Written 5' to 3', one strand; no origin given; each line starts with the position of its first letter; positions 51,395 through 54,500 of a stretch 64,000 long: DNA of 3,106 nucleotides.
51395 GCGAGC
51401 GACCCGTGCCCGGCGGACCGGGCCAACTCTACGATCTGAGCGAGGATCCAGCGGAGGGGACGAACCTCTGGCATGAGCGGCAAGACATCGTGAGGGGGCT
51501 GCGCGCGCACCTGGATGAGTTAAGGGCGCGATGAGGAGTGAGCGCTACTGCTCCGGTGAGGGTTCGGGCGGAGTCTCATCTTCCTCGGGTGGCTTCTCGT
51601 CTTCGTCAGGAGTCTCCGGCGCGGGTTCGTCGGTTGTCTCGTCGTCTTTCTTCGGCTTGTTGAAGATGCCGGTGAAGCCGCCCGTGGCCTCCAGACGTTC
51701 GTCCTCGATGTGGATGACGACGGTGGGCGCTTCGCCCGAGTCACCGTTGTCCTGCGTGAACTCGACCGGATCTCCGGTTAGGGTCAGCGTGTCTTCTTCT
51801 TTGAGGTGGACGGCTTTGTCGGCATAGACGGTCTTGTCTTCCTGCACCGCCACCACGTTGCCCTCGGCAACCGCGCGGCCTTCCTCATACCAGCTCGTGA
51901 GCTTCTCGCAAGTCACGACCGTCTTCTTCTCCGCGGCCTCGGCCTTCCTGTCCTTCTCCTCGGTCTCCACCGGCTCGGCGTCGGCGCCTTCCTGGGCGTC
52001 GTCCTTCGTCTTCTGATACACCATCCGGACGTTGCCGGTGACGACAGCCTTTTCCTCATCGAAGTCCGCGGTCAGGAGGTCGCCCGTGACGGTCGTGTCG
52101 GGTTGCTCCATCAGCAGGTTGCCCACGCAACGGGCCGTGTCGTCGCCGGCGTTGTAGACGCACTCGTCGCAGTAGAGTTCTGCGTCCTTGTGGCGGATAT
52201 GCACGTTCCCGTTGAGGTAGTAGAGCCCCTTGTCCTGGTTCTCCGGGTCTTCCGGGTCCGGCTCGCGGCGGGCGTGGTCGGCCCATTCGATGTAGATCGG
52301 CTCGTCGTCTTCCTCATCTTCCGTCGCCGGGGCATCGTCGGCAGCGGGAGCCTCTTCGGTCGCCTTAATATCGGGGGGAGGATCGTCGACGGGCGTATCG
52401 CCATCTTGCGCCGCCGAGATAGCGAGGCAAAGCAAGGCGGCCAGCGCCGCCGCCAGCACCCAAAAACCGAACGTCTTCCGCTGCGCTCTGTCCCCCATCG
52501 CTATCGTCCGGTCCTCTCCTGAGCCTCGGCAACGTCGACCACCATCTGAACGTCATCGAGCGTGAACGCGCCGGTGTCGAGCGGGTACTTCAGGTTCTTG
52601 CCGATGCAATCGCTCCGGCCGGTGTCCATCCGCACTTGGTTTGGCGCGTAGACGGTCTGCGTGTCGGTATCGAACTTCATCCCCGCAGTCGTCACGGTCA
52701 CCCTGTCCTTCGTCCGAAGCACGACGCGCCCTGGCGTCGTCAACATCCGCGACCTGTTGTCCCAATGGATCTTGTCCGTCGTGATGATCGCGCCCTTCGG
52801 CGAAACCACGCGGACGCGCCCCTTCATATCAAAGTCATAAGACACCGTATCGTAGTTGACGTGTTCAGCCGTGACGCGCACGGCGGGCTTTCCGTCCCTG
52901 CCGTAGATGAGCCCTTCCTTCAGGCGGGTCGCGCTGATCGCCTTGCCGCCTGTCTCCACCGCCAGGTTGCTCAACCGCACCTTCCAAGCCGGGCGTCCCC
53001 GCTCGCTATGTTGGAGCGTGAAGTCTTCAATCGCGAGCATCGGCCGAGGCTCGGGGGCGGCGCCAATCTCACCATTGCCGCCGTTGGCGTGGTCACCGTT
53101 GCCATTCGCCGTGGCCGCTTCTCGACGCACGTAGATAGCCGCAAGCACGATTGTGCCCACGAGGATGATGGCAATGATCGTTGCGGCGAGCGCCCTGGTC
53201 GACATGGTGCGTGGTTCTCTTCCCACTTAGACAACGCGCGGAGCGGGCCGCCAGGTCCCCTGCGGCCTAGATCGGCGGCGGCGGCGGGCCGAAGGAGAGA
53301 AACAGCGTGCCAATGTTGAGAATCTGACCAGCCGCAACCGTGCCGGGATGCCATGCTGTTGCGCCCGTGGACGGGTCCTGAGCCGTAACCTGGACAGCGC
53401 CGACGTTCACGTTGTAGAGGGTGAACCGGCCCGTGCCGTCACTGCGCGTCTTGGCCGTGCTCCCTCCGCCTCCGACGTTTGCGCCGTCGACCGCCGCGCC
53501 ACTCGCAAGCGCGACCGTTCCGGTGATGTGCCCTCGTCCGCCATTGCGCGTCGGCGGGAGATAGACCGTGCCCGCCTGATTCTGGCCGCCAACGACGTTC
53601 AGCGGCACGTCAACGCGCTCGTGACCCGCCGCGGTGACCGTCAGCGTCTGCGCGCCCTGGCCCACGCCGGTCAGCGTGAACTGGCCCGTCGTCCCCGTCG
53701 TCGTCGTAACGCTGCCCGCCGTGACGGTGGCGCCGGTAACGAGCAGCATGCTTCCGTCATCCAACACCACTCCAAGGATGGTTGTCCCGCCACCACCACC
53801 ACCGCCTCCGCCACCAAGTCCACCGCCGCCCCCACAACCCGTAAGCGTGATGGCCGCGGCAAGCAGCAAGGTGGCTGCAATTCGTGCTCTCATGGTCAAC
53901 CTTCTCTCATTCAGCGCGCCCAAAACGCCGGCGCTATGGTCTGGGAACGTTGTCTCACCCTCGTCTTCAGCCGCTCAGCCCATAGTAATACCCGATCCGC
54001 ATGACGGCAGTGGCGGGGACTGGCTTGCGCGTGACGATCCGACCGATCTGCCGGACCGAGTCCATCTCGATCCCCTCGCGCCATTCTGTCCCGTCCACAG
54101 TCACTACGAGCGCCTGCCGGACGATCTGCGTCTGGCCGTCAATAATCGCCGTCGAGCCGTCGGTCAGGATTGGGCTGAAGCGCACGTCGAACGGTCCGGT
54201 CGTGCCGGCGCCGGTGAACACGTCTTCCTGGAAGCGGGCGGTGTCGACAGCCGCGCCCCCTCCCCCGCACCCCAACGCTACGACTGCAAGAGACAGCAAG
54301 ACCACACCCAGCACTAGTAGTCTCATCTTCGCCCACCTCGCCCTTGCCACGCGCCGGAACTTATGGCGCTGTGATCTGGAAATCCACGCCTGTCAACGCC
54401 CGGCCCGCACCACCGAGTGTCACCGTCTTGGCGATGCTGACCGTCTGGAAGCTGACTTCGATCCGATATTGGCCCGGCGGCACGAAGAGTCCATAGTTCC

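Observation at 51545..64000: ~12-kb co-directional envelope cluster: candidate new surface-assembly or secretion module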

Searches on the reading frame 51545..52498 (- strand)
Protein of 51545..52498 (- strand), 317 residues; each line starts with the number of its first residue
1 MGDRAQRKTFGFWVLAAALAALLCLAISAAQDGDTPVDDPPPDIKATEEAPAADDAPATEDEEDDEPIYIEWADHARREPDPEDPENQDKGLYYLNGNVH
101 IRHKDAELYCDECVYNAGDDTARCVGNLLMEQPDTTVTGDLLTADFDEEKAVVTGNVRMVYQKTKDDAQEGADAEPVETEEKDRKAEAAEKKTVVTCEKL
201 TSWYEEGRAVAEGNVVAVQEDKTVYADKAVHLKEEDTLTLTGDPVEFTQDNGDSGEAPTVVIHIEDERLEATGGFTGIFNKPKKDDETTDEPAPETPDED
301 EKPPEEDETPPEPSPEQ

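Call 4: search_protein_families(library=pfam, proteins=[window:51545-52498:-], max_evalue=0.01)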
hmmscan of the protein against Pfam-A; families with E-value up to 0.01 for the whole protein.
window:51545-52498:- (317 aa): 3 families
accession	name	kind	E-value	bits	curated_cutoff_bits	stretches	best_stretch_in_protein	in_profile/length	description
PF13100.11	OstA_2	-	7.4e-11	42.3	21.2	1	68-163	4-94/158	OstA-like protein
PF03968.19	LptD_N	-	5.2e-08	33.6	20.4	1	196-249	3-60/113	LptA/(LptD N-terminal domain) LPS transport protein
PF06835.18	LptC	-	0.0082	16.2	21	0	94-161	102-174/175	Lipopolysaccharide-assembly, LptC-related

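Call 5: search_protein_families(library=ncbifam, proteins=[window:51545-52498:-], max_evalue=0.01)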
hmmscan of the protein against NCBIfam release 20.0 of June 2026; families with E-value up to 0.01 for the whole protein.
window:51545-52498:- (317 aa): 2 families
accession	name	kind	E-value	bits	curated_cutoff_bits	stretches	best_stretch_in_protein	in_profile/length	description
TIGR03002.1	outer_YhbN_LptA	equivalog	1.3e-08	34.8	71.7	1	188-257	5-82/142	lipopolysaccharide transport periplasmic protein LptA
TIGR04409.1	LptC_YrbK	equivalog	6.7e-06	25.7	38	1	88-161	102-180/180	LPS export ABC transporter periplasmic protein LptC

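Call 47: find_homologous_proteins(query=A3, max_evalue=0.001)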
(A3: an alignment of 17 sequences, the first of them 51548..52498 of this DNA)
Query A3 (17 sequences) (317 aa, profile of the alignment): 28 proteins with E <= 0.001 among 8000 candidates.
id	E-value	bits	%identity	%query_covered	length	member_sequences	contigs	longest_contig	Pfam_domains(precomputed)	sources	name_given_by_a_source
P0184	4.3e-111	389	42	78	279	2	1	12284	PF03968.20,PF06835.19,PF13100.12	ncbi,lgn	-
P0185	3.4e-105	369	36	68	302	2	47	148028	PF03968.20,PF13100.12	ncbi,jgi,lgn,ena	-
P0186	9.1e-91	322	34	67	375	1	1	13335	PF13100.12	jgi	-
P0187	1.1e-90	322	100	100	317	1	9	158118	PF03968.20,PF13100.12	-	-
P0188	5.2e-90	320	36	68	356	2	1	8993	PF03968.20,PF13100.12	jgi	jgi:lipopolysaccharide assembly outer membrane protein LptD (OstA)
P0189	6.5e-89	316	49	82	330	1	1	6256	PF03968.20,PF06835.19,PF13100.12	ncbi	-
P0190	2.3e-87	311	31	82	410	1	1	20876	PF03968.20,PF13100.12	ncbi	-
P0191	1.2e-86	309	34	72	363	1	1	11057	PF03968.20,PF13100.12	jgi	jgi:lipopolysaccharide export system protein LptA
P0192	1.1e-85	305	30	94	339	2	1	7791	PF03968.20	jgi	-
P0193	6.1e-85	303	32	66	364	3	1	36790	PF03968.20,PF13100.12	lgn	-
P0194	2.5e-84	301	29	94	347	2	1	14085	PF03968.20,PF13100.12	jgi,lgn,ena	-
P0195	3.9e-79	284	54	91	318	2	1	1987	PF03968.20,PF13100.12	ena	-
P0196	7.6e-76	273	38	61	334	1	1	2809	PF03968.20,PF06835.19,PF13100.12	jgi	jgi:lipopolysaccharide export system protein LptA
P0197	4.5e-71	257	34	84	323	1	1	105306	PF03968.20,PF06835.19,PF13100.12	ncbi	-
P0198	4.7e-58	215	37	61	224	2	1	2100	-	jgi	jgi:lipopolysaccharide export system protein LptA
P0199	4.5e-41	159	54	51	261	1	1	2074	PF13100.12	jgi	-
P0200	5.2e-11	60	26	46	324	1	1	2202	PF03968.20,PF13100.12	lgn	-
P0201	1.1e-10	59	24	46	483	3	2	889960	PF03968.20,PF13100.12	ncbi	ncbi:MAG: LptA/OstA family protein [Micavibrio sp.]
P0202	2.0e-9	55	22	72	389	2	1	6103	PF03968.20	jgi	jgi:lipopolysaccharide export system protein LptA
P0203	6.0e-9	54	27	22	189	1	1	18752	PF03968.20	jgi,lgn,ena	-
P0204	3.6e-8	51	25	62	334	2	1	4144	PF03968.20,PF13100.12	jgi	jgi:lipopolysaccharide export system protein LptA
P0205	1.3e-7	49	24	69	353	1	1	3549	PF03968.20,PF13100.12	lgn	-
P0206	1.5e-7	49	26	66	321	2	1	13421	PF03968.20,PF13100.12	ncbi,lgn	-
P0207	3.6e-7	48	33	21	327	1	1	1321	PF03968.20,PF13100.12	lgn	-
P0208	1.5e-6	46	25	62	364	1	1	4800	PF03968.20,PF13100.12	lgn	-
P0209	1.8e-6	45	23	60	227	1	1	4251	PF03968.20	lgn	-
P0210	3.7e-6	44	28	46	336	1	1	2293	PF03968.20,PF13100.12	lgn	-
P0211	5.8e-4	37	33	28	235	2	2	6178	PF03968.20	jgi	-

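Call 70: find_encoding_contigs(protein=P0197, flank=10000, max_places=1)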
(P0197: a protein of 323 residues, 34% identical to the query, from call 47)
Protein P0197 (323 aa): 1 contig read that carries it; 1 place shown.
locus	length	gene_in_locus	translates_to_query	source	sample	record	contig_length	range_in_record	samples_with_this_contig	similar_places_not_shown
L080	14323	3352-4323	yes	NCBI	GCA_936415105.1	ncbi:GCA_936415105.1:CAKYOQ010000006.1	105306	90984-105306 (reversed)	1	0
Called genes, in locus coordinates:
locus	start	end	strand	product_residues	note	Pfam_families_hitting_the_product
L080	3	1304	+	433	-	?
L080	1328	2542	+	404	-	PF13620:CarboxypepD_reg, PF13715:CarbopepD_reg_2, PF13620:CarboxypepD_reg (weak)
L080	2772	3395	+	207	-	-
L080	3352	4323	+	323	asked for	PF03968:LptD_N (faint), PF06835:LptC (faint), PF13100:OstA_2 (weak)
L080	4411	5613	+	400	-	-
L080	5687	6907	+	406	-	-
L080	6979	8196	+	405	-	-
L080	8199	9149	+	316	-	PF00149:Metallophos, PF12850:Metallophos_2 (weak)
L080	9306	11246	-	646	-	PF12708:Pect-lyase_RHGA_epim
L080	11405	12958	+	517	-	PF14559:TPR_19 (faint)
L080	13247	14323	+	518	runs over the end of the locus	-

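Call 71: find_encoding_contigs(protein=P0193, flank=10000, max_places=1)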
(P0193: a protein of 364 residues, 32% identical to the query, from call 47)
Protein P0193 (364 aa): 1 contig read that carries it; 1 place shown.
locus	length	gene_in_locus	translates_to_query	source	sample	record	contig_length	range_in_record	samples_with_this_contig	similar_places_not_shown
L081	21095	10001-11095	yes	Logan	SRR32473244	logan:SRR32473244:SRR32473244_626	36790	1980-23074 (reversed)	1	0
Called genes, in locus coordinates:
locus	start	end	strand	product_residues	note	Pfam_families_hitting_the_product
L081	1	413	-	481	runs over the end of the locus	PF12229:PG_binding_4, PF04294:VanW, PF07501:G5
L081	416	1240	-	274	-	PF06426:SATase_N (weak), PF25087:GMPPB_C (faint), PF00132:Hexapep, PF14602:Hexapep_2 (weak)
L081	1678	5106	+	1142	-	-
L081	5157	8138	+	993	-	PF13860:FlgD_ig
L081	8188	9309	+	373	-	PF08308:PEGA (faint), PF13620:CarboxypepD_reg, PF13715:CarbopepD_reg_2, PF17802:SpaA (faint), PF12985:DUF3869 (weak), PF13620:CarboxypepD_reg, PF13715:CarbopepD_reg_2, PF13620:CarboxypepD_reg, +1 more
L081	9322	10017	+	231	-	-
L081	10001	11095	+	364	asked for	PF03968:LptD_N (faint), PF13100:OstA_2 (weak)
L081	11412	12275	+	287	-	PF10418:DHODB_Fe-S_bind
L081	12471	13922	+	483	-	PF14691:Fer4_20, PF01262:AlaDh_PNT_C (faint), PF07992:Pyr_redox_2 (weak), PF00070:Pyr_redox (weak), PF07992:Pyr_redox_2, PF12831:FAD_oxidored (faint), PF13450:NAD_binding_8, PF13738:Pyr_redox_3 (weak)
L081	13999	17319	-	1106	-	-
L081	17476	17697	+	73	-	-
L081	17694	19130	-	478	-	PF14559:TPR_19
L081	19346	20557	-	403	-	PF00149:Metallophos, PF12850:Metallophos_2 (faint)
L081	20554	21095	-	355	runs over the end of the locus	PF05496:RuvB_N, PF00004:AAA, PF07728:AAA_5 (faint), PF17864:AAA_lid_4, PF05491:WHD_RuvB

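Call 72: search_protein_families(library=pfam, proteins=[L080:4411-5610:+, L080:5687-6904:+, L080:6979-8193:+, L080:2772-3392:+], max_evalue=0.1)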
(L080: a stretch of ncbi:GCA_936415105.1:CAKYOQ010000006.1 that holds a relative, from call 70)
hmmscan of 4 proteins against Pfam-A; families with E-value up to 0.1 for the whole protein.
L080:4411-5610:+ (400 aa): 1 family
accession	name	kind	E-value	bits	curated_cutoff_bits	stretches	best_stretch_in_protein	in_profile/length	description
PF07660.19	STN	-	0.0092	16.2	28.4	1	82-117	14-49/52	Secretin and TonB N terminus short domain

L080:5687-6904:+ (406 aa): 0 families

L080:6979-8193:+ (405 aa): 1 family
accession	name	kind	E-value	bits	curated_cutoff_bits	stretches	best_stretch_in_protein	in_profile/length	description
PF07660.19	STN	-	0.093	13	28.4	0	87-118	14-44/52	Secretin and TonB N terminus short domain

L080:2772-3392:+ (207 aa): 0 families

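Call 90: find_encoding_contigs(protein=P0206, flank=8000, max_places=1)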
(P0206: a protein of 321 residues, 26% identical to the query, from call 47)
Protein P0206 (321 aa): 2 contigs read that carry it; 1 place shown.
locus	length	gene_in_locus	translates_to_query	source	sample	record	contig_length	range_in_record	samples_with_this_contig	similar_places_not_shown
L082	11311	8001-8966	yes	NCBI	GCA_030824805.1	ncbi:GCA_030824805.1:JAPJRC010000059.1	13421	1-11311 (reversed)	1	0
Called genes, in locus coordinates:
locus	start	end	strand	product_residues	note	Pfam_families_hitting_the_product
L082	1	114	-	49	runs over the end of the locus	-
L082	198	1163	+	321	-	PF00294:PfkB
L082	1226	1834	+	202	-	PF03548:LolA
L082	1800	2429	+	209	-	PF21176:RecR_HhH, PF02132:RecR_ZnF (weak), PF01751:Toprim (weak), PF13662:Toprim_4, PF21175:RecR_C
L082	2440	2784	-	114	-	-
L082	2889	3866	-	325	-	-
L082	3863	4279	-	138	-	PF13181:TPR_8 (faint)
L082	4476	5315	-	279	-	PF00990:GGDEF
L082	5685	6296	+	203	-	PF01612:DNA_pol_A_exo1, PF13482:RNase_H_2 (weak)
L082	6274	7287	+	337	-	PF01380:SIS, PF00571:CBS (weak)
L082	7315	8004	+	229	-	PF06835:LptC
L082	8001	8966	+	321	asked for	PF03968:LptD_N, PF13100:OstA_2 (faint), PF03968:LptD_N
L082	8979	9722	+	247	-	PF00005:ABC_tran, PF13304:AAA_21 (weak), PF12399:BCA_ABC_TP_C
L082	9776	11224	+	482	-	PF00309:Sigma54_AID, PF04963:Sigma54_CBD, PF04552:Sigma54_DBD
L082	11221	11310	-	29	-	?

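Call 91: find_encoding_contigs(protein=P0203, flank=8000, max_places=1)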
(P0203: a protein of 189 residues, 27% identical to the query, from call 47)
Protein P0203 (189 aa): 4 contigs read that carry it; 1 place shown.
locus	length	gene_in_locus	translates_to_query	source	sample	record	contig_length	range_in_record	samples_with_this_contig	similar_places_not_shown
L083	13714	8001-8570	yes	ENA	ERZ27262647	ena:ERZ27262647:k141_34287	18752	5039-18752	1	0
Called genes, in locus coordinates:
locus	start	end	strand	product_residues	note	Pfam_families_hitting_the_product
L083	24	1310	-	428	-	PF00275:EPSP_synthase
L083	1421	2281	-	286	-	PF00497:SBP_bac_3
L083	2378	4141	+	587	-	PF00535:Glycos_transf_2 (weak), PF13641:Glyco_tranf_2_3, PF13632:Glyco_trans_2_3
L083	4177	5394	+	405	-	PF00291:PALP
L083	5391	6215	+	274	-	PF00290:Trp_syntA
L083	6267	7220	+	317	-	PF01039:Carboxyl_trans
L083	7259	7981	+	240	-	PF06835:LptC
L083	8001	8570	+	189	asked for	PF03968:LptD_N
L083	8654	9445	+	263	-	PF00005:ABC_tran, PF13304:AAA_21 (faint), PF12399:BCA_ABC_TP_C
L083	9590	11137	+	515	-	PF00309:Sigma54_AID, PF04963:Sigma54_CBD, PF04552:Sigma54_DBD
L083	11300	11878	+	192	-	PF02482:Ribosomal_S30AE, PF16321:Ribosom_S30AE_C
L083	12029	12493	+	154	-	PF00359:PTS_EIIA_2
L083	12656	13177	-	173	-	PF07750:GcrA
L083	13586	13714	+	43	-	?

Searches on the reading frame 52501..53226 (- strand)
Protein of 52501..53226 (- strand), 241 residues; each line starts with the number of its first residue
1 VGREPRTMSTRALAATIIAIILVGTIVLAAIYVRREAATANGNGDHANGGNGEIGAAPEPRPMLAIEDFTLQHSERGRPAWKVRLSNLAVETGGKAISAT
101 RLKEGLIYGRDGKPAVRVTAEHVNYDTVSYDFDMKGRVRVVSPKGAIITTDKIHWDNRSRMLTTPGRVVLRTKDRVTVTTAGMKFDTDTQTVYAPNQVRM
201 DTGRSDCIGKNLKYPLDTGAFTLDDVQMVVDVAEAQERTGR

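Call 4: search_protein_families(library=pfam, proteins=[window:52501-53226:-], max_evalue=0.01)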
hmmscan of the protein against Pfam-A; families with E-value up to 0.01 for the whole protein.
window:52501-53226:- (241 aa): 1 family
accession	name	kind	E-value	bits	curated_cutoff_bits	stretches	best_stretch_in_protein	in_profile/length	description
PF06835.18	LptC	-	1.3e-08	35.1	21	2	106-186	75-158/175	Lipopolysaccharide-assembly, LptC-related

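Call 5: search_protein_families(library=ncbifam, proteins=[window:52501-53226:-], max_evalue=0.01)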
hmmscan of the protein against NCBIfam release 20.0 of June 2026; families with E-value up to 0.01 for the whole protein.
window:52501-53226:- (241 aa): 1 family
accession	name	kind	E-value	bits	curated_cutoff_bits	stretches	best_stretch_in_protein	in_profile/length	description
TIGR04409.1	LptC_YrbK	equivalog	8.5e-12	44.9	38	2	61-174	36-153/180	LPS export ABC transporter periplasmic protein LptC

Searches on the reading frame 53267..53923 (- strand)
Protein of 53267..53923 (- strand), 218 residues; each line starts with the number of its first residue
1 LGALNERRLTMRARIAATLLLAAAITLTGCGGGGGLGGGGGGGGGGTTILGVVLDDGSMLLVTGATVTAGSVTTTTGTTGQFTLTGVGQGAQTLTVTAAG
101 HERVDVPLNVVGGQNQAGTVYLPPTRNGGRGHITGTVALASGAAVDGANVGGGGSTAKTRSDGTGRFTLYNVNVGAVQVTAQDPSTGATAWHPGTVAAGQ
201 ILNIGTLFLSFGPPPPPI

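Call 4: search_protein_families(library=pfam, proteins=[window:53267-53923:-], max_evalue=0.01)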
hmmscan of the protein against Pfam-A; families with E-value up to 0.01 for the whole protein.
window:53267-53923:- (218 aa): 2 families
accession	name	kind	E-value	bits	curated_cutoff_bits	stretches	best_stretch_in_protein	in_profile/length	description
PF13620.12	CarboxypepD_reg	-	6.6e-15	55.7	32.3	2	48-120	1-79/82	Carboxypeptidase regulatory-like domain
PF13715.12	CarbopepD_reg_2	-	1.4e-10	41.5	32.2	2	50-118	2-72/88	CarboxypepD_reg-like domain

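Call 5: search_protein_families(library=ncbifam, proteins=[window:53267-53923:-], max_evalue=0.01)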
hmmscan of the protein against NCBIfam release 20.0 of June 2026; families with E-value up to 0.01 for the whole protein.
window:53267-53923:- (218 aa): 1 family
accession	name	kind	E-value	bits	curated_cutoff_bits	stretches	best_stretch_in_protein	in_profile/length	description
NF052345.1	S_layer_anammox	exception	0.0002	18.9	1400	1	46-124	1312-1393/1596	Kustd1514 family S-layer glycoprotein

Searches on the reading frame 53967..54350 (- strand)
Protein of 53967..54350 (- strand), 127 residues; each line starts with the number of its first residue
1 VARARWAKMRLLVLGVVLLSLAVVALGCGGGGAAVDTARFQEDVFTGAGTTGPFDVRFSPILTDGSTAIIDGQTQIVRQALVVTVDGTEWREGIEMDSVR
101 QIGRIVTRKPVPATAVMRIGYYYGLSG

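Call 4: search_protein_families(library=pfam, proteins=[window:53967-54350:-], max_evalue=0.01)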
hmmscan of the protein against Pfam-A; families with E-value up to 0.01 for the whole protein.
window:53967-54350:- (127 aa): 0 families

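Call 5: search_protein_families(library=ncbifam, proteins=[window:53967-54350:-], max_evalue=0.01)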
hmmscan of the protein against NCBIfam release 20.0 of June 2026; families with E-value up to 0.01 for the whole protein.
window:53967-54350:- (127 aa): 1 family
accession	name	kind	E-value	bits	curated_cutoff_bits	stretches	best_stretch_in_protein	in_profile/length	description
NF058595.1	invert_tail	domain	0.0022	18.3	37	1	4-35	48-79/113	lipo-invert putative C-terminal anchoring domain-containing protein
